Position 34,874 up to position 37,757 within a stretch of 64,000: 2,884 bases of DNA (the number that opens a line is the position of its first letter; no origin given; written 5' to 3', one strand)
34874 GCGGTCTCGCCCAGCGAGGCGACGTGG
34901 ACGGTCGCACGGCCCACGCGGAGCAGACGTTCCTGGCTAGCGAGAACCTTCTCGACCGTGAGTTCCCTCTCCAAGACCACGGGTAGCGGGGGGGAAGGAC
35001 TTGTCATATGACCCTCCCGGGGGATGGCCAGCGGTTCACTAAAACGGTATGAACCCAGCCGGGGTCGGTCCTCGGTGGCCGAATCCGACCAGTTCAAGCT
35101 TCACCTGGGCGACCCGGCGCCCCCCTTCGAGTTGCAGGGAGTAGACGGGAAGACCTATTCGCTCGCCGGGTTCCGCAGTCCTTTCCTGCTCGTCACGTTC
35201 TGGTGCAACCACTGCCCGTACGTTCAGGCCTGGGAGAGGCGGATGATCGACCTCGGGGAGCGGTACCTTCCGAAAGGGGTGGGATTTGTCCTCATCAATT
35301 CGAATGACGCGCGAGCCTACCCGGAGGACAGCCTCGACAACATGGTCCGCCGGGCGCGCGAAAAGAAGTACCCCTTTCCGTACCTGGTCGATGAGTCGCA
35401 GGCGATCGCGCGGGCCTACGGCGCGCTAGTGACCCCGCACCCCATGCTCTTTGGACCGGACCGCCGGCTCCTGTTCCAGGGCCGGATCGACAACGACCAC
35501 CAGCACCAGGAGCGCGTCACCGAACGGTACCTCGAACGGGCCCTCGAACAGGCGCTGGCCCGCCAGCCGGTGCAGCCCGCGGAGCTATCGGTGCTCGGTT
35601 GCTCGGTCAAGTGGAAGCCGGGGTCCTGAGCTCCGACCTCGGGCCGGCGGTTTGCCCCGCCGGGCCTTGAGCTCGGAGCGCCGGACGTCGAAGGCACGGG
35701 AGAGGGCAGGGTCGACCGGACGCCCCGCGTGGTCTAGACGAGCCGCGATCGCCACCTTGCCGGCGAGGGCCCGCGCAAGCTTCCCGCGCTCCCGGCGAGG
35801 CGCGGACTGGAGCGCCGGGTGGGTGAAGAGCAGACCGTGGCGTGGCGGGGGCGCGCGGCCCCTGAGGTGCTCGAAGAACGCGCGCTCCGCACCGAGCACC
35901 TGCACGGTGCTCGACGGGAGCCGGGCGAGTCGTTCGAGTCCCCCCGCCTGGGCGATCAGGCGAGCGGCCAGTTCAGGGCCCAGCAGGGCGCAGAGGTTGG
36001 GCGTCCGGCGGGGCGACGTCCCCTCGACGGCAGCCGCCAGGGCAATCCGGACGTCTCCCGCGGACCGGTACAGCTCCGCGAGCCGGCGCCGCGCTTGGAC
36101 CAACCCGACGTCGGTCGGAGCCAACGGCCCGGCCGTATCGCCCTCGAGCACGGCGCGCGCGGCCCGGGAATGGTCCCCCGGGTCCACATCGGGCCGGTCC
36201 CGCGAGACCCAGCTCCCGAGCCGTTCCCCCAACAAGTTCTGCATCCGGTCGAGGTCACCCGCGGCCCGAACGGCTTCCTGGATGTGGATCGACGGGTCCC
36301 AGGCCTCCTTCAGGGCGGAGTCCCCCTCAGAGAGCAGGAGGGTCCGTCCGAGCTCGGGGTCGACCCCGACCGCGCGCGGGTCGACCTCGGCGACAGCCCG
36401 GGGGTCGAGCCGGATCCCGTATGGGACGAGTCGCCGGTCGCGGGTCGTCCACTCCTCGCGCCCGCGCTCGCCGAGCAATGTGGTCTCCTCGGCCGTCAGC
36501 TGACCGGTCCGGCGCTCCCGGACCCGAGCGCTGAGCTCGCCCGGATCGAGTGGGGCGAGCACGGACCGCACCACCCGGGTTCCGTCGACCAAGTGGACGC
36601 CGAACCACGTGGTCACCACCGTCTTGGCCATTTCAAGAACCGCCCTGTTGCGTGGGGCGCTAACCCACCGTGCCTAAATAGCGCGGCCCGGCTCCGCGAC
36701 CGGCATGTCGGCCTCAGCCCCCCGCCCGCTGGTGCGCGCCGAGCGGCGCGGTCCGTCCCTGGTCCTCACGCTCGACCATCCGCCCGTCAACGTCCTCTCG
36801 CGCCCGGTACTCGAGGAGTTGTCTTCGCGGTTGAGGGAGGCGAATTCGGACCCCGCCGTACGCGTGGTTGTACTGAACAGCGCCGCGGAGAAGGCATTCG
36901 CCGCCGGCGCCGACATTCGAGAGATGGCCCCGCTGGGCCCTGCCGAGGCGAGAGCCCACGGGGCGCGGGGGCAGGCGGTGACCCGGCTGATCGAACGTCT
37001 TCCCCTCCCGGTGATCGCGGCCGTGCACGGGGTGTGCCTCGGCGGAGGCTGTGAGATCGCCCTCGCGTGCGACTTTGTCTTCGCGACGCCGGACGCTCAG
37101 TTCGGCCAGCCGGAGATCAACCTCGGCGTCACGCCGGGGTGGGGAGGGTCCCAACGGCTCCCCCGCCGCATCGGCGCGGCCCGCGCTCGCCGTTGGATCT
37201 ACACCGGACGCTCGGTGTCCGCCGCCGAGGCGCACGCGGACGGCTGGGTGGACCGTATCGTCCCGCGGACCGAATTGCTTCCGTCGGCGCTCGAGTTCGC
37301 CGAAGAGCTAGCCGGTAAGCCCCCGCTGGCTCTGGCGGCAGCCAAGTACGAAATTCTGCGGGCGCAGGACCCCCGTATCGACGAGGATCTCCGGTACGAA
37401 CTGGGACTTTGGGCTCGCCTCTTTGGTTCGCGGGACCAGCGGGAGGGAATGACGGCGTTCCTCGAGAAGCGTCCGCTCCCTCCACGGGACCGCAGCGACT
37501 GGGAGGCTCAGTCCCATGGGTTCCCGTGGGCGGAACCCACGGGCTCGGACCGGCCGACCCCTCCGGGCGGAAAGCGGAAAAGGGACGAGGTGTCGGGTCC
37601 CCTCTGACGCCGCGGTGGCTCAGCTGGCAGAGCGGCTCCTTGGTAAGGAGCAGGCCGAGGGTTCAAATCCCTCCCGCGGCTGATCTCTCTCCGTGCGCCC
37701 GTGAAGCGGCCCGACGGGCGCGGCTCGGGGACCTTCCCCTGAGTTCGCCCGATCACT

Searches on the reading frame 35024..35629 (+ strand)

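Call 8: search_protein_families(library=pfam, proteins=[window:35024-35629:+], max_evalue=0.01)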
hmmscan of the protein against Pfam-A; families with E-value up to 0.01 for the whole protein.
window:35024-35629:+ (201 aa): 3 families
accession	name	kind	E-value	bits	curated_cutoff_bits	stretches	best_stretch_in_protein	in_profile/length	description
PF00578.27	AhpC-TSA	-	2e-17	63.7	26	1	29-138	2-104/124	AhpC/TSA family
PF08534.16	Redoxin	-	1.1e-14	54.9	26.6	1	29-137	3-116/148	Redoxin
PF13905.12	Thioredoxin_8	-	3.2e-05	24.6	27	1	55-148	4-93/94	Thioredoxin-like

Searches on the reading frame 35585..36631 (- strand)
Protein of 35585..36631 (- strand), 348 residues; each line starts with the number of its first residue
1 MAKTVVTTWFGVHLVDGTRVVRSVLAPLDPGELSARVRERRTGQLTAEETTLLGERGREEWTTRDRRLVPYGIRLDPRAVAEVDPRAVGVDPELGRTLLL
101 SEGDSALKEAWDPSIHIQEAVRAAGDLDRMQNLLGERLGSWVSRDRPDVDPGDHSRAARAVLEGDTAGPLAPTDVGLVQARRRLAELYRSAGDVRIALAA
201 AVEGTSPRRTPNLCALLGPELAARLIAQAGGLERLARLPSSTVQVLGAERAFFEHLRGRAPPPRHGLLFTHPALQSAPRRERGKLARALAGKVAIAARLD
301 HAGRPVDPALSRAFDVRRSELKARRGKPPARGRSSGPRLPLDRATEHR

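Call 8: search_protein_families(library=pfam, proteins=[window:35585-36631:-], max_evalue=0.01)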
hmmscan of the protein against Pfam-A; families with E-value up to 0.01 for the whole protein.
window:35585-36631:- (348 aa): 1 family
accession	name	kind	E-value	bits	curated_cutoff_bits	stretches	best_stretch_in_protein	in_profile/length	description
PF01798.23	Nop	-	2.6e-34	119.1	25.4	1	184-303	89-208/228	snoRNA binding domain, fibrillarin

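Call 16: find_related_loci(query=window:35585-36631:-, collection=genome_contigs, flank=10000)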
Query window:35585-36631:- (348 aa) in genome_contigs; peptide patterns used: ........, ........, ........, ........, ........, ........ (x = any residue, [..] = any of these).
600 stretches matched a pattern (row limit reached: there are more); 66 encode a relative of the query (tblastn E <= 1e-3); 66 distinct loci.
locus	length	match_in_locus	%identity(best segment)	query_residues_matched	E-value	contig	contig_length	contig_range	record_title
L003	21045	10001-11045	72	1-348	7e-133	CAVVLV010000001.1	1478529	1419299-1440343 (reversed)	MAG: uncultured Thermoplasmata archaeon isolate MFD09222.bin.2.62 genome assembly, contig: contig_54099, whole genome sh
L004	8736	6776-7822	64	1-348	6e-131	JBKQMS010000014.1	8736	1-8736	MAG: Thermoplasmata archaeon isolate LABRr1A1B1C__bin_68 LABRr1A1B1C_000000065232, whole genome shotgun sequence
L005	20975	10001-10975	66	4-328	5e-126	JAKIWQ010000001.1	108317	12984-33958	MAG: Thermoplasmata archaeon isolate SubAcS13-64 SubAcS13-64_1, whole genome shotgun sequence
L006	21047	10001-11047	64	1-348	2e-125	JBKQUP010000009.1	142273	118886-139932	MAG: Thermoplasmata archaeon isolate SEr2D2E2F__bin_159 SEr2D2E2F_000000103405, whole genome shotgun sequence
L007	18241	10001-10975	66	3-327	4e-125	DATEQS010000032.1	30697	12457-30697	MAG TPA_asm: Thermoplasmata archaeon isolate SMAG_U9053 k141_51961, whole genome shotgun sequence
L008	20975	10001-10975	66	3-327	5e-125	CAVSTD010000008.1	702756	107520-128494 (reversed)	MAG: uncultured Thermoplasmata archaeon isolate MFD09222.bin.2.158 genome assembly, contig: contig_49020, whole genome s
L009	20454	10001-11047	64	1-348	1e-122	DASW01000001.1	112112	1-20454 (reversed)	MAG TPA_asm: Thermoplasmata archaeon UBA61 UBA61_contig_24054, whole genome shotgun sequence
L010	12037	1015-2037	60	1-341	9e-122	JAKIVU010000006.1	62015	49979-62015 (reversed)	MAG: Thermoplasmata archaeon isolate AcS1-36 NODE_748_length_62015_cov_14.991850, whole genome shotgun sequence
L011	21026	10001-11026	64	3-343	6e-122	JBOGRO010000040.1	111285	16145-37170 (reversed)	MAG: Thermoplasmata archaeon isolate TC-S_metawrap_bin.78 k127_1710204, whole genome shotgun sequence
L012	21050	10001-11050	63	1-348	3e-119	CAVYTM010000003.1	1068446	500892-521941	MAG: uncultured Thermoplasmata archaeon isolate MFD09222.bin.2.162 genome assembly, contig: contig_60308, whole genome s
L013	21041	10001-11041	61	2-348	6e-118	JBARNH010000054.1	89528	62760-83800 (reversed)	MAG: Thermoplasmata archaeon isolate MFD06118_ilm_asm_bin36 k127_492255, whole genome shotgun sequence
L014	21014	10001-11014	61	1-333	1e-117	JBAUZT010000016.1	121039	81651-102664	MAG: Thermoplasmata archaeon isolate MFD09265_ilm_asm_bin59 k127_142097, whole genome shotgun sequence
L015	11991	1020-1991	64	1-324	1e-116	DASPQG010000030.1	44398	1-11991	MAG TPA_asm: Thermoplasmata archaeon isolate SMAG_U12193 k141_2105698, whole genome shotgun sequence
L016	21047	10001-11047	62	1-348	3e-116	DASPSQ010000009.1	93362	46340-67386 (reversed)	MAG TPA_asm: Thermoplasmata archaeon isolate SMAG_U12255 k141_40991, whole genome shotgun sequence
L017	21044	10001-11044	75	1-348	3e-166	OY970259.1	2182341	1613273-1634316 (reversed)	MAG: uncultured Thermoplasmata archaeon isolate MFD00991.bin.2.14 genome assembly, chromosome: 1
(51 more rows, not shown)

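Call 26: search_protein_families(library=pfam, proteins=[L009:1193-2278:-, L009:2843-4006:-, L009:3916-5019:-, L009:4848-5492:-, L009:5426-6430:-, L009:6591-7841:+, L009:7838-8842:-, L009:2526-2879:-, L009:153-602:+, L009:691-1110:-], max_evalue=0.01)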
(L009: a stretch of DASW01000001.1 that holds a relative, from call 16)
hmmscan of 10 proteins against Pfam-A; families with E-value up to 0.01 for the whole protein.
L009:1193-2278:- (361 aa): 0 families

L009:2843-4006:- (387 aa): 5 families
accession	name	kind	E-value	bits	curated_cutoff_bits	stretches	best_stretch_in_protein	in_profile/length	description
PF00483.29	NTP_transferase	-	5.4e-49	167.4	21.2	1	31-264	1-244/245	Nucleotidyl transferase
PF00132.30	Hexapep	-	3.3e-12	46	27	1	305-332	2-29/36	Bacterial transferase hexapeptide (six repeats)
PF25084.1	LbH_EIF2B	-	4.1e-12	46.5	54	1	295-382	12-96/105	EIF2B subunit epsilon LbH domain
PF12804.13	NTP_transf_3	-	5.1e-08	33.7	27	1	32-162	1-123/160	MobA-like NTP transferase domain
PF24894.1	Hexapep_GlmU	-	0.0032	18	23.3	0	316-368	29-80/104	GlmU-like, C-terminal hexapeptide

L009:3916-5019:- (367 aa): 3 families
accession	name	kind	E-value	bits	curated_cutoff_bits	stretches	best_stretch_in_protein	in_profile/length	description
PF04321.23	RmlD_sub_bind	-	6.8e-44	150.5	27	1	60-362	3-284/287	RmlD substrate binding domain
PF01370.27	Epimerase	-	1.7e-09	37.9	20.9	1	61-221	2-160/240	NAD dependent epimerase/dehydratase family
PF16363.11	GDP_Man_Dehyd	-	0.0024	17.8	27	1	88-156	45-114/332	GDP-mannose 4,6 dehydratase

L009:4848-5492:- (214 aa): 2 families
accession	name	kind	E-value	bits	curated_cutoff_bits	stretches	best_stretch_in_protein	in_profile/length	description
PF00908.23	dTDP_sugar_isom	-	8.5e-05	22.8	27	1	42-134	7-101/168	dTDP-4-dehydrorhamnose 3,5-epimerase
PF14667.12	Polysacc_synt_C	-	0.00012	22.6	28.7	0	50-116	1-57/111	Polysaccharide biosynthesis C-terminal domain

L009:5426-6430:- (334 aa): 9 families
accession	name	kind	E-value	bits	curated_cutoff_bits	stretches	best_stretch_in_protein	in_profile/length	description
PF16363.11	GDP_Man_Dehyd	-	2.8e-70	237.8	27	1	9-311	1-332/332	GDP-mannose 4,6 dehydratase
PF01370.27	Epimerase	-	1.5e-59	201.7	20.9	1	8-245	1-238/240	NAD dependent epimerase/dehydratase family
PF01073.25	3Beta_HSD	-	3.2e-18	66.2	22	1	9-168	1-159/280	3-beta hydroxysteroid dehydrogenase/isomerase family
PF02719.21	Polysacc_synt_2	-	8e-15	55.2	20.2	1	8-130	1-130/293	Polysaccharide biosynthesis protein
PF07993.18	NAD_binding_4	-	5.8e-14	52.3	20.1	1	10-183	1-205/258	Male sterility protein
PF04321.23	RmlD_sub_bind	-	8.8e-13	48.4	27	1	7-171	2-141/287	RmlD substrate binding domain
PF13460.12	NAD_binding_10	-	3.8e-07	30.6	27.2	1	12-168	1-133/184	NAD(P)H-binding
PF00056.29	Ldh_1_N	-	0.00087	19.8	27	1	6-106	1-98/141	lactate/malate dehydrogenase, NAD binding domain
PF03435.24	Sacchrp_dh_NADP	-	0.0012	19.6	25.1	1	9-110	2-100/129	Saccharopine dehydrogenase NADP binding domain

L009:6591-7841:+ (416 aa): 3 families
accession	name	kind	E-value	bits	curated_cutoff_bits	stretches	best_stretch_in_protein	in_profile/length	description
PF00534.26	Glycos_transf_1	-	1.5e-18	67.4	26.4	1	268-346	69-148/172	Glycosyl transferases group 1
PF13692.12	Glyco_trans_1_4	-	3.5e-16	60.2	27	1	249-352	33-139/142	Glycosyl transferases group 1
PF13524.12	Glyco_trans_1_2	-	0.0057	17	25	0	267-350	27-109/144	Glycosyl transferase-like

L009:7838-8842:- (334 aa): 5 families
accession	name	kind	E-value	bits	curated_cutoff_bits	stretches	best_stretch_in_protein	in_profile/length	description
PF16363.11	GDP_Man_Dehyd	-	1.7e-126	422.6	27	1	14-319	1-332/332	GDP-mannose 4,6 dehydratase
PF01370.27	Epimerase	-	7.3e-67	225.7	20.9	1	14-244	2-229/240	NAD dependent epimerase/dehydratase family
PF04321.23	RmlD_sub_bind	-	1.8e-08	34.3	27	1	13-161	3-130/287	RmlD substrate binding domain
PF05368.20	NmrA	-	1.3e-06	28.7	27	1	15-80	7-71/298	NmrA-like family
PF13460.12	NAD_binding_10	-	2.6e-05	24.6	27.2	1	17-88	1-68/184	NAD(P)H-binding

L009:2526-2879:- (117 aa): 0 families

L009:153-602:+ (149 aa): 0 families

L009:691-1110:- (139 aa): 0 families

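Call 47: search_protein_families(library=pfam, alignment_id=A4, max_evalue=0.0001)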
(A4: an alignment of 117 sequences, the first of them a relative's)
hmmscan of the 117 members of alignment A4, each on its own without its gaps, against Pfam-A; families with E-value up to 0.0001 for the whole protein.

A. member 1, L003:7463-8752:+ (430 aa): 0 families

B. families by the number of members that match (of 117 scanned): 122 families (the first 25 are shown)
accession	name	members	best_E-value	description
PF01855.24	POR_N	4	2.9e-69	Pyruvate flavodoxin/ferredoxin oxidoreductase, thiamine diP-bdg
PF01370.27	Epimerase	4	1.9e-59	NAD dependent epimerase/dehydratase family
PF01063.24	Aminotran_4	4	5.5e-50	Amino-transferase class IV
PF17147.9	PFOR_II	4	7.7e-30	Pyruvate:ferredoxin oxidoreductase core domain II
PF00561.26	Abhydrolase_1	4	2.1e-23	alpha/beta hydrolase fold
PF12697.13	Abhydrolase_6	4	1.3e-22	Alpha/beta hydrolase family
PF12146.15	Hydrolase_4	4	3.8e-12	Serine aminopeptidase, S33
PF00378.25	ECH_1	3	5.4e-62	Enoyl-CoA hydratase/isomerase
PF04321.23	RmlD_sub_bind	3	1.9e-50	RmlD substrate binding domain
PF06168.16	DUF981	3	6e-41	Protein of unknown function (DUF981)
PF00528.27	BPD_transp_1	3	2e-36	Binding-protein-dependent transport system inner membrane component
PF16113.10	ECH_2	3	3.3e-36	Enoyl-CoA hydratase/isomerase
PF06197.19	DUF998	3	2.1e-30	Protein of unknown function (DUF998)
PF00005.33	ABC_tran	3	4.8e-29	ABC transporter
PF00702.32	Hydrolase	3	7.3e-22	haloacid dehalogenase-like hydrolase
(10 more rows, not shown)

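Call 100: search_protein_families(library=pfam, proteins=[L017:7405-8565:+], max_evalue=0.01)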
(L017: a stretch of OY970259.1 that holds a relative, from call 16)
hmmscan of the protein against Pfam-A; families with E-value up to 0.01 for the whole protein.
L017:7405-8565:+ (387 aa): 2 families
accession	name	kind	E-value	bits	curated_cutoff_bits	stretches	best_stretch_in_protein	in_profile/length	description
PF13378.12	MR_MLE_C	-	2.8e-35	122.5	29.4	1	146-346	2-196/219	Enolase C-terminal domain-like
PF02746.21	MR_MLE_N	-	1.1e-08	35.7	22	1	14-125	12-117/117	Mandelate racemase / muconate lactonizing enzyme, N-terminal domain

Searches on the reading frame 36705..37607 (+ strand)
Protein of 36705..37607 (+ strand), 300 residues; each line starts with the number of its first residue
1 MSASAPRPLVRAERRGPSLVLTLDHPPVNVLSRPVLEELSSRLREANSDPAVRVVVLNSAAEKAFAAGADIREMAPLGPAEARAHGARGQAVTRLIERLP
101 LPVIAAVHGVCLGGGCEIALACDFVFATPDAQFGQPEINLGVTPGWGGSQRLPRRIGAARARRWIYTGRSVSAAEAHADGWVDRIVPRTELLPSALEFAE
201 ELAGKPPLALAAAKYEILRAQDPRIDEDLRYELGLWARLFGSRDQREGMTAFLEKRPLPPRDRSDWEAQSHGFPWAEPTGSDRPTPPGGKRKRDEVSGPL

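Call 8: search_protein_families(library=pfam, proteins=[window:36705-37607:+], max_evalue=0.01)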
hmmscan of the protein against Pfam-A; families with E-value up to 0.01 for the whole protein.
window:36705-37607:+ (300 aa): 2 families
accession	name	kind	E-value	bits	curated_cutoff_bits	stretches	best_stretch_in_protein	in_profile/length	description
PF00378.25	ECH_1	-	1.9e-62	211.3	27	1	20-257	8-245/251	Enoyl-CoA hydratase/isomerase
PF16113.10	ECH_2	-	4.8e-32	112.2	27.2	1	20-191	3-177/335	Enoyl-CoA hydratase/isomerase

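Call 15: find_encoding_contigs(protein=window:36705-37607:+, flank=10000, max_places=6)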
Protein window:36705-37607:+ (300 aa): 3 contigs read that carry it; 2 places shown.
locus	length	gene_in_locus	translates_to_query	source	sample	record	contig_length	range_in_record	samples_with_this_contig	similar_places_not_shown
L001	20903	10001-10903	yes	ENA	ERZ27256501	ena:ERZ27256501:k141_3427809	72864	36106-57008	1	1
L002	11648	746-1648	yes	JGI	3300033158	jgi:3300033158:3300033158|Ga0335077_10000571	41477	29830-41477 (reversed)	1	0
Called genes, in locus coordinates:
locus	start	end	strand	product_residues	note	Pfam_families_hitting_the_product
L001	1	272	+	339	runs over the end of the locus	PF01866:Diphthamide_syn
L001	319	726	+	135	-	-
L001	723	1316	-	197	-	PF01174:SNO, PF03575:Peptidase_S51 (weak), PF07685:GATase_3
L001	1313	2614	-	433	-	PF00368:HMG-CoA_red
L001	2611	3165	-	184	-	PF01025:GrpE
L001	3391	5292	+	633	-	PF02518:HATPase_c, PF00204:DNA_gyraseB, PF01751:Toprim, PF00986:DNA_gyraseB_C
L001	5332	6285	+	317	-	-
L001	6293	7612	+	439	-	PF01979:Amidohydro_1, PF07969:Amidohydro_3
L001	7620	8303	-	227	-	PF21948:LplA-B_cat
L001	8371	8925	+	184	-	PF00578:AhpC-TSA, PF08534:Redoxin, PF13905:Thioredoxin_8 (faint)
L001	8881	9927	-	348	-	PF01798:Nop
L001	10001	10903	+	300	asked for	PF00378:ECH_1, PF16113:ECH_2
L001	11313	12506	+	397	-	PF06224:AlkZ-like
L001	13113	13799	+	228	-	-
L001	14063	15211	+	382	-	-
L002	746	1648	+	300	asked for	PF00378:ECH_1, PF16113:ECH_2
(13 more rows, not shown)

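Call 28: find_related_loci(query=window:36705-37607:+, collection=metagenome_contigs, flank=10000)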
Query window:36705-37607:+ (300 aa) in metagenome_contigs; peptide patterns used: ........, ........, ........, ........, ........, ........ (x = any residue, [..] = any of these).
600 stretches matched a pattern (row limit reached: there are more); 550 encode a relative of the query (tblastn E <= 1e-3); the best 80 are kept; 80 distinct loci.
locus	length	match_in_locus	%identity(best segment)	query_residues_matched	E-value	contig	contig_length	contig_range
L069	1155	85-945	77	8-294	3e-149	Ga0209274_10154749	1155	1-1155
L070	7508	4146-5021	75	1-292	1e-125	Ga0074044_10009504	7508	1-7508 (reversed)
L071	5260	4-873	67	4-299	2e-120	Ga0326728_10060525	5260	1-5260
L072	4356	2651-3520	72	4-299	3e-117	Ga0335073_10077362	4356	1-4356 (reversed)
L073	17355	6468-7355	67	1-299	3e-116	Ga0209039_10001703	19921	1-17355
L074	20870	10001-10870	69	1-291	2e-115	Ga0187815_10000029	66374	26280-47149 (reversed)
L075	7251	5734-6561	70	1-275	2e-112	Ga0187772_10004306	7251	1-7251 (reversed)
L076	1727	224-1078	70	9-297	3e-119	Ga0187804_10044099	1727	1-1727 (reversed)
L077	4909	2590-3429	67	10-295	7e-111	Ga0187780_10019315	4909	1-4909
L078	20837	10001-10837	74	1-279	1e-107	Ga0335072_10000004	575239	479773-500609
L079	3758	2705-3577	70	1-293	9e-109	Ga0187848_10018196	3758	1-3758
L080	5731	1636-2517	66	1-297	5e-107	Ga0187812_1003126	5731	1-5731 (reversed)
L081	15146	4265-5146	64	1-297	4e-105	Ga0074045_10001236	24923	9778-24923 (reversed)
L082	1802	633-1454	68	1-276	2e-111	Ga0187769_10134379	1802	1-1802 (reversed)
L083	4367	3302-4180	70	1-297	3e-105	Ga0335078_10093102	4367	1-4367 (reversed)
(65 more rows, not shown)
